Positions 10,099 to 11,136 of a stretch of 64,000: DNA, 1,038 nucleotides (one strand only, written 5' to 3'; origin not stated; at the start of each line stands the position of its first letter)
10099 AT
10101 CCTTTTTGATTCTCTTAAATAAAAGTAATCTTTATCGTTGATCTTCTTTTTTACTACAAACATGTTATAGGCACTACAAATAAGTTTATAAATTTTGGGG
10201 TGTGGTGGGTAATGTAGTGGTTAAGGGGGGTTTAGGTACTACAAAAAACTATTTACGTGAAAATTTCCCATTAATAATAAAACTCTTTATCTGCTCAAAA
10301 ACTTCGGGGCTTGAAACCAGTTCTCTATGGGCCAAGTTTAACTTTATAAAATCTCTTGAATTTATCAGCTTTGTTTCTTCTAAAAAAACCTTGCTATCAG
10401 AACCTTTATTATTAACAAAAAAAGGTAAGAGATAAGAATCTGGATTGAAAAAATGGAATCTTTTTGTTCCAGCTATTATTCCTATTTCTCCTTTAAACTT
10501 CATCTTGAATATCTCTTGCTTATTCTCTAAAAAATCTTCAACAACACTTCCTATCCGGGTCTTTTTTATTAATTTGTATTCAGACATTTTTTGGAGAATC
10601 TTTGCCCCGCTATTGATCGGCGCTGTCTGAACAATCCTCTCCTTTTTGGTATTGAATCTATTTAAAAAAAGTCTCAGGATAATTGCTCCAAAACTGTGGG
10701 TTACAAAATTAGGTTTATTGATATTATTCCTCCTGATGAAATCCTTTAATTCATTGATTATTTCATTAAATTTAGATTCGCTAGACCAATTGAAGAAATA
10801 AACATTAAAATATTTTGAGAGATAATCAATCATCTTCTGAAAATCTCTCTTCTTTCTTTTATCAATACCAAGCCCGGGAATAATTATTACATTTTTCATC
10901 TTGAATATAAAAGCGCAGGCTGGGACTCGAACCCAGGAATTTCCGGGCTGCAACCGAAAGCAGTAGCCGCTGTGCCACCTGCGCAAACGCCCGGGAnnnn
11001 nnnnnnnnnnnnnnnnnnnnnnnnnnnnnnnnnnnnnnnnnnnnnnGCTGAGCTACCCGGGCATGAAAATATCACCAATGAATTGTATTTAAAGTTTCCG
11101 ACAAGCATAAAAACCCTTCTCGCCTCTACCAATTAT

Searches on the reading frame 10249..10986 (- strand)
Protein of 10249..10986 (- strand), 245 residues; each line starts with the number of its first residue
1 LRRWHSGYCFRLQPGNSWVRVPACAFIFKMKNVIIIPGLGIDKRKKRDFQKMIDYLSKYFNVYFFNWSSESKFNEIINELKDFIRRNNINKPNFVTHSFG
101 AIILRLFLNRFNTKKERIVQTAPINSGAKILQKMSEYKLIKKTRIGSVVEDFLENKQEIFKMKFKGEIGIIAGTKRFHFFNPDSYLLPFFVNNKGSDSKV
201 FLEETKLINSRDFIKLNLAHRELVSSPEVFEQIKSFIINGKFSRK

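Call 7: search_protein_families(library=pfam, proteins=[window:10249-10986:-], max_evalue=0.01)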
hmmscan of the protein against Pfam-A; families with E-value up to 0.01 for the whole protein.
window:10249-10986:- (245 aa): 2 families
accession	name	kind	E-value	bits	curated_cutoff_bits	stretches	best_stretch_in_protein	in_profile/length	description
PF16213.11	DCB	-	0.0069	16.6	25.6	0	79-155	38-106/177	Mon2/Sec7/BIG1-like, dimerisation and cyclophilin-binding domain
PF00561.26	Abhydrolase_1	-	0.0079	16.3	25.8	0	33-158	3-137/245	alpha/beta hydrolase fold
